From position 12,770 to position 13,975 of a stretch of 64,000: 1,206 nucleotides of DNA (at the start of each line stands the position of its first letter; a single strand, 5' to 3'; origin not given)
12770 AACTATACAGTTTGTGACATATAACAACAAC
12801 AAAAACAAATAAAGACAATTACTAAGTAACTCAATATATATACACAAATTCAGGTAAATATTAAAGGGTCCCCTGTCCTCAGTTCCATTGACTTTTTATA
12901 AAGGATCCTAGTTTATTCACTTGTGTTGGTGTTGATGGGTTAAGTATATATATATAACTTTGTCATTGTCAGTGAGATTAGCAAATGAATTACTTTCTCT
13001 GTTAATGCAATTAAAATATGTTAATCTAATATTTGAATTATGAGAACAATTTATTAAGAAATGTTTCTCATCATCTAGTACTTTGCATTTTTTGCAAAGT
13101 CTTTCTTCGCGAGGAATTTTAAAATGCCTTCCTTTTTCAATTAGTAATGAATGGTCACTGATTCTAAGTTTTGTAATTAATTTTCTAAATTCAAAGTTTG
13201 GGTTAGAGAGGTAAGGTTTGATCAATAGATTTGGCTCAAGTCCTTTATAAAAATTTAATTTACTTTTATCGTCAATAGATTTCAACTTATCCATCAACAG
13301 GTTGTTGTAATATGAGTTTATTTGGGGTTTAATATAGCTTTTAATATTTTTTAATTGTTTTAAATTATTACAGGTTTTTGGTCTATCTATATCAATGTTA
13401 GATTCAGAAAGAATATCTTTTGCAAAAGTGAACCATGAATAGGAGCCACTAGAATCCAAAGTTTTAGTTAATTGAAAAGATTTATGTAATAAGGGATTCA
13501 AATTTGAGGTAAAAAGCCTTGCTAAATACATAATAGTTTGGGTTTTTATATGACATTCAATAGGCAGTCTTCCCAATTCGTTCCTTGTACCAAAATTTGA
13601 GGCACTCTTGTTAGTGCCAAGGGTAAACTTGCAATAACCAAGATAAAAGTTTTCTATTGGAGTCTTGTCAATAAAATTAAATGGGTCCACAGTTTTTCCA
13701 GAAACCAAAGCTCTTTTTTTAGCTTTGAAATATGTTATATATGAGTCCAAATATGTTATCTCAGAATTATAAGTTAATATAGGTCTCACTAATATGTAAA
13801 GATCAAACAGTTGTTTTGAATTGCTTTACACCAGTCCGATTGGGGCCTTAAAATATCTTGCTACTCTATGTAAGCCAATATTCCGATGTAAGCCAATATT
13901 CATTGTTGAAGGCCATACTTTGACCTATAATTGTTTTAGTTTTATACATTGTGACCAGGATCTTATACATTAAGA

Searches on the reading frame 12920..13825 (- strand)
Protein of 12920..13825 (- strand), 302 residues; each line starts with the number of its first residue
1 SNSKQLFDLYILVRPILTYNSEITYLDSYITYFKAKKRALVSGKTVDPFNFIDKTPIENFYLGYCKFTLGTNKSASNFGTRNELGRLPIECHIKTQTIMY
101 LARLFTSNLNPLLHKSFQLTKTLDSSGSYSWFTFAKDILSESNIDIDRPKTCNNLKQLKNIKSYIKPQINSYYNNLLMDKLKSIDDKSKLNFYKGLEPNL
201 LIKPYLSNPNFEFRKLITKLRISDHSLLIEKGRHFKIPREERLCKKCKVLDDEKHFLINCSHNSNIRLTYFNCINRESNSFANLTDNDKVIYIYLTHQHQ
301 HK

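Call 36: search_protein_families(library=pfam, proteins=[window:12920-13825:-], max_evalue=0.01)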
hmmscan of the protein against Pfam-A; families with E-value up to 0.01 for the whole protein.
window:12920-13825:- (302 aa): 0 families

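Call 40: find_homologous_proteins(query=window:12920-13825:-, max_evalue=0.00001)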
Query window:12920-13825:- (302 aa): 30 proteins with E <= 0.00001 among 604 candidates.
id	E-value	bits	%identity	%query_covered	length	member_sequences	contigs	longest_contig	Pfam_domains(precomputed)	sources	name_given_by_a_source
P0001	5.3e-120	418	98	65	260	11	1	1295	-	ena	-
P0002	1.7e-108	380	60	95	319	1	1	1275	-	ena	-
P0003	7.5e-105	368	71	76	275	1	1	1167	-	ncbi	-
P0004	1.1e-101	358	64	84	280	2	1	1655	-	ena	-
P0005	4.6e-99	349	57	89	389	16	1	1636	-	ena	-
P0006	6.5e-97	342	57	94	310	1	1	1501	-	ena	-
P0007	4.1e-88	313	54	96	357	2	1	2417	-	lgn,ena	-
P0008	9.3e-86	306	92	51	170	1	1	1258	-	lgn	-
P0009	1.2e-82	295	54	88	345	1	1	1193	-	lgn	-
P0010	1.5e-80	289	48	93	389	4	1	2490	-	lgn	-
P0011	3.7e-80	287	48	95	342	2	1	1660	-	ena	-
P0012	2.9e-77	278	49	89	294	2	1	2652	-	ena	-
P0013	1.1e-76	276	49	90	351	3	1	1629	-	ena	-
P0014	1.2e-76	276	47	95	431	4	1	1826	-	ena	-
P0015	4.7e-75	271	48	89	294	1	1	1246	-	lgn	-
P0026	2.5e-31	127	32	92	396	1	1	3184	-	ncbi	-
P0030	2.7e-17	81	42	27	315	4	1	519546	-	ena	-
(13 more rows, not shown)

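Call 41: list_cluster_members(proteins=[P0003, P0026, P0001, P0008, P0030])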
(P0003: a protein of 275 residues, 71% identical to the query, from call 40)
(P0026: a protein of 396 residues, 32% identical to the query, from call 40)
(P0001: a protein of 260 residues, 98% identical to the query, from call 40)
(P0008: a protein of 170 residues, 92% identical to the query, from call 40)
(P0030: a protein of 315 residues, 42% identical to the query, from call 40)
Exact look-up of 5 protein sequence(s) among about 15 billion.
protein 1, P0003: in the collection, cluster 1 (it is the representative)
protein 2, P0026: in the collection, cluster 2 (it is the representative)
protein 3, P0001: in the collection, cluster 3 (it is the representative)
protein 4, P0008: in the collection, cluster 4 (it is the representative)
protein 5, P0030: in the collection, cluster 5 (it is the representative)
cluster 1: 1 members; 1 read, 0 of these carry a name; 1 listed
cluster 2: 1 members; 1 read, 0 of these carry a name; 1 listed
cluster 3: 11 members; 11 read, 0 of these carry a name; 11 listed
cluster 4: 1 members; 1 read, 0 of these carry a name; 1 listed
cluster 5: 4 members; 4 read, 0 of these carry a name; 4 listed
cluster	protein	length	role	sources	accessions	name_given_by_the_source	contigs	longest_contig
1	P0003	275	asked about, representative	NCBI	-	-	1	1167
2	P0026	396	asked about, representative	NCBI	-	-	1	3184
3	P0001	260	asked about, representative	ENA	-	-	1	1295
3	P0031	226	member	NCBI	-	-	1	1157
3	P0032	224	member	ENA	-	-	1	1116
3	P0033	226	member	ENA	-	-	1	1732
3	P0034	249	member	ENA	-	-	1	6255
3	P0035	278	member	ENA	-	-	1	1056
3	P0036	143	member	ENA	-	-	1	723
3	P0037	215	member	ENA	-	-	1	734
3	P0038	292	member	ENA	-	-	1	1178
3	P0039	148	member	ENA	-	-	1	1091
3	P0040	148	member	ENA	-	-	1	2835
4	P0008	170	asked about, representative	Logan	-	-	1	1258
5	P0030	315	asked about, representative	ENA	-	-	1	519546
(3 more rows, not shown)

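Call 42: find_encoding_contigs(protein=P0031, flank=3000, max_places=4)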
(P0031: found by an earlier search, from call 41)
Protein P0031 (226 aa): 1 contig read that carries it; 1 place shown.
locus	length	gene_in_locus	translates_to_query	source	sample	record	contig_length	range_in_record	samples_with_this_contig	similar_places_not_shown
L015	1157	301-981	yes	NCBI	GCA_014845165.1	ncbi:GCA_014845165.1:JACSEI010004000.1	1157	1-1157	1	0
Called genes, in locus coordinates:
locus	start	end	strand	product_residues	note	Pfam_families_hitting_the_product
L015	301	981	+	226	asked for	-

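Call 43: find_encoding_contigs(protein=P0008, flank=3000, max_places=4)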
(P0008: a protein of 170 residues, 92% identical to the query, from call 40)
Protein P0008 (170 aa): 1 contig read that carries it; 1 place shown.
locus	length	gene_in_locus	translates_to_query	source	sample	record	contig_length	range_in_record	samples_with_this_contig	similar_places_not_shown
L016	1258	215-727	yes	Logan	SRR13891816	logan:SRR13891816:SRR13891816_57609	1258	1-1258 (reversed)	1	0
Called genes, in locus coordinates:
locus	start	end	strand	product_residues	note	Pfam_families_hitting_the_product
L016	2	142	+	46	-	?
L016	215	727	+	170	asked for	-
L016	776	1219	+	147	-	-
